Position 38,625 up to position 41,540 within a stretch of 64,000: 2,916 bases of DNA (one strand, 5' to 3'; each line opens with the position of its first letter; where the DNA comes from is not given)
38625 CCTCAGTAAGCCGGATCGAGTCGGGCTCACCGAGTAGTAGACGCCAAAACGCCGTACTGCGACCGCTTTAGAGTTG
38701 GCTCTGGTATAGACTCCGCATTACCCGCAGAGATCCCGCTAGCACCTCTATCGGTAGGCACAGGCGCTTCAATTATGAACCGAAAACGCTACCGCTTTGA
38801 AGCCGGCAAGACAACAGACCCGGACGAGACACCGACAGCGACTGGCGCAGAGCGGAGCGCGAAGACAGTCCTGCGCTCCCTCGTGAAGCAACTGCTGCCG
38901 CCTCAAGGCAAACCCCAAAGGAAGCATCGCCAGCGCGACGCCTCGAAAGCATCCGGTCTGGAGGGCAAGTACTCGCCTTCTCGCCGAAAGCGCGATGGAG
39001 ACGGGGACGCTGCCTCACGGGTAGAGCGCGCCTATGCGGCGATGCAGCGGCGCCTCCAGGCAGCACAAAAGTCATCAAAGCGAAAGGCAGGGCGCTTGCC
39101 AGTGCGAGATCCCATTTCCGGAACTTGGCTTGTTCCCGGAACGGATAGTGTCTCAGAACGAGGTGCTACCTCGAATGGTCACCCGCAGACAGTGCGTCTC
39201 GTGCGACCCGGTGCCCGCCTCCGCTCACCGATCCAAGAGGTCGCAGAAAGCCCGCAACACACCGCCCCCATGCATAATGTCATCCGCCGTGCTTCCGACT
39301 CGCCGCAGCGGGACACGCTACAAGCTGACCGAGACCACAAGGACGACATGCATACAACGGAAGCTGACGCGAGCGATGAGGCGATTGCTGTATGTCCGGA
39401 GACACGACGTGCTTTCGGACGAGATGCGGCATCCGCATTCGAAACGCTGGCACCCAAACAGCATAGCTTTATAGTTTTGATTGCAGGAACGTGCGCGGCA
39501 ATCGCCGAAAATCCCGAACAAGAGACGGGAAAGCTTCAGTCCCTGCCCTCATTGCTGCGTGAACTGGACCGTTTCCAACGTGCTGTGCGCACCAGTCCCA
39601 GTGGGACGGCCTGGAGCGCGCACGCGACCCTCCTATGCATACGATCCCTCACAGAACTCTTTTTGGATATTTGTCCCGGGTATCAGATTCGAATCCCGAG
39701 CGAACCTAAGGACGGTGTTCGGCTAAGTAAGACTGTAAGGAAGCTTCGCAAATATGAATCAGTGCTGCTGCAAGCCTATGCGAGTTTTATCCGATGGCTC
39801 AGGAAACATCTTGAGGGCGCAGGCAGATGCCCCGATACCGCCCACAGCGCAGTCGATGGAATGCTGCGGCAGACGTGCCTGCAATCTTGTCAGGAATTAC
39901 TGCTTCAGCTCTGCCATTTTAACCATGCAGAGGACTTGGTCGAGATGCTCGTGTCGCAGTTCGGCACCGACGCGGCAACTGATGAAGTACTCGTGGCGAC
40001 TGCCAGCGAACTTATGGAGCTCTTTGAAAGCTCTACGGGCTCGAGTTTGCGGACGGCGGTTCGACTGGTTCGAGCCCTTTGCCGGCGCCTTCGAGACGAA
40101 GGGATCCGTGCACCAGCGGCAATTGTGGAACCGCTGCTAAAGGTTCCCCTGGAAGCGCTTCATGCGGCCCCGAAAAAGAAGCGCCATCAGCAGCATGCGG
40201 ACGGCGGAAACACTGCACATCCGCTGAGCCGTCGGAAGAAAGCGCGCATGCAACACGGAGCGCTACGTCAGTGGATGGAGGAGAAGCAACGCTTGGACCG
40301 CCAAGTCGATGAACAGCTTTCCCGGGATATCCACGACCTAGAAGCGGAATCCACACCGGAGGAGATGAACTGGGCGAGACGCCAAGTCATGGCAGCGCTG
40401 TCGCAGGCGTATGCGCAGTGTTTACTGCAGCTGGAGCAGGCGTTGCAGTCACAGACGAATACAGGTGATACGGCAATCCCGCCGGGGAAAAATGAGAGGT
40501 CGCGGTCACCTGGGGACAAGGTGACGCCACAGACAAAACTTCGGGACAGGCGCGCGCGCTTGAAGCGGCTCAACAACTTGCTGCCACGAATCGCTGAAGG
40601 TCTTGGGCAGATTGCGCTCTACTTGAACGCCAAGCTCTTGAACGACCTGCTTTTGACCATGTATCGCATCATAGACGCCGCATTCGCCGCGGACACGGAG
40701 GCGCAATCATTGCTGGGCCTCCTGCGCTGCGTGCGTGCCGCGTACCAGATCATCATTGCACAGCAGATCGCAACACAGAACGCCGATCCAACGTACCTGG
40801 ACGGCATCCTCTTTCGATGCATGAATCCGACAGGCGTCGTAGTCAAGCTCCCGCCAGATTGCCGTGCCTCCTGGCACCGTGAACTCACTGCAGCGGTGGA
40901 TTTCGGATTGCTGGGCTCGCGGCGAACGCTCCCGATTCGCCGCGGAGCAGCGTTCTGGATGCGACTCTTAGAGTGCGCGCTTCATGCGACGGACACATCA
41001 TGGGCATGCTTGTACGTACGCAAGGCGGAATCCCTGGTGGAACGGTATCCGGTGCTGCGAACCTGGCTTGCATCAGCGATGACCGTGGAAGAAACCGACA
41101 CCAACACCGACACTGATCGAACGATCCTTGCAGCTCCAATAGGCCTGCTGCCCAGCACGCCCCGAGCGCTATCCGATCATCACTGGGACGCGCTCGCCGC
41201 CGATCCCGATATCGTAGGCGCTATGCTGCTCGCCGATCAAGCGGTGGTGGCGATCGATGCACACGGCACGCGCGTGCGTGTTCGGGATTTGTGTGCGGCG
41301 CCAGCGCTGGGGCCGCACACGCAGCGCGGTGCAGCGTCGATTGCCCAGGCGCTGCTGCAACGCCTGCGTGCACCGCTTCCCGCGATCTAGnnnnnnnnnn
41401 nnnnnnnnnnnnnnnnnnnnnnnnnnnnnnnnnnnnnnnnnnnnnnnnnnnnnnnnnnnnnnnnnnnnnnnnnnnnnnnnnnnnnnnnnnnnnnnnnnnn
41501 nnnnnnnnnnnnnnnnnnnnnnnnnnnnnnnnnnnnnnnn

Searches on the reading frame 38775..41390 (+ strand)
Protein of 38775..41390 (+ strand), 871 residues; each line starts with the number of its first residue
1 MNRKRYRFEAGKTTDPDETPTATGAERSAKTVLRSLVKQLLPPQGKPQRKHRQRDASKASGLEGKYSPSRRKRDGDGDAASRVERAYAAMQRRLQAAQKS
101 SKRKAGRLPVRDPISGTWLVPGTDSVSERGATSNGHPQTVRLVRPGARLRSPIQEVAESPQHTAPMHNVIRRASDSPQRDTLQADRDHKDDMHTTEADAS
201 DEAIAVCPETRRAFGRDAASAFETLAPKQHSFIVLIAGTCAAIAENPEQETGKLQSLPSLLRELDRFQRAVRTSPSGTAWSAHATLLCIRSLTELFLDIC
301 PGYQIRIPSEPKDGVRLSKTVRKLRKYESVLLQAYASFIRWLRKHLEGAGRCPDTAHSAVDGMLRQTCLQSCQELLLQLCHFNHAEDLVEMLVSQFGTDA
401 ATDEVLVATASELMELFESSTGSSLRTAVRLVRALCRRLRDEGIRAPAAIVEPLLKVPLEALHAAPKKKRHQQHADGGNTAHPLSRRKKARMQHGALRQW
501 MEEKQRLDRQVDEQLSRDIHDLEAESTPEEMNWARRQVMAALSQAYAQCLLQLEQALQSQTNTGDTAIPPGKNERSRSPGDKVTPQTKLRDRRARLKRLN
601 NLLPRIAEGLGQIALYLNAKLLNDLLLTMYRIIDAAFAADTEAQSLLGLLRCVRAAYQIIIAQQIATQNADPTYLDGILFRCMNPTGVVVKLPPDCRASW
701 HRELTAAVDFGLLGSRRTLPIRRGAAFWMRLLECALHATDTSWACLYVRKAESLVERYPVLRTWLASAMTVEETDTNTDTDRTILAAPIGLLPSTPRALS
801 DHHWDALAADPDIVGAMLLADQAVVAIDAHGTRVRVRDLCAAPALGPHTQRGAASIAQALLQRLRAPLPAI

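Call 6: search_protein_families(library=pfam, proteins=[window:38775-41390:+])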
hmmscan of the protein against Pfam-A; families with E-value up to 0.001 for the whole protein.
window:38775-41390:+ (871 aa): 2 families
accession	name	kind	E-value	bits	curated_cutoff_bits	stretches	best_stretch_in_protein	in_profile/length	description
PF07540.16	NOC3p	-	1.8e-16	60.8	26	1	236-338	6-92/92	Nucleolar complex-associated protein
PF03914.23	CBF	-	0.00036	21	22.1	0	709-800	52-123/165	CBF/Mak21 family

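Call 15: find_encoding_contigs(protein=window:38775-41390:+, flank=10000, max_places=4)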
Protein window:38775-41390:+ (871 aa): no gene with exactly this product is on record in the collection.
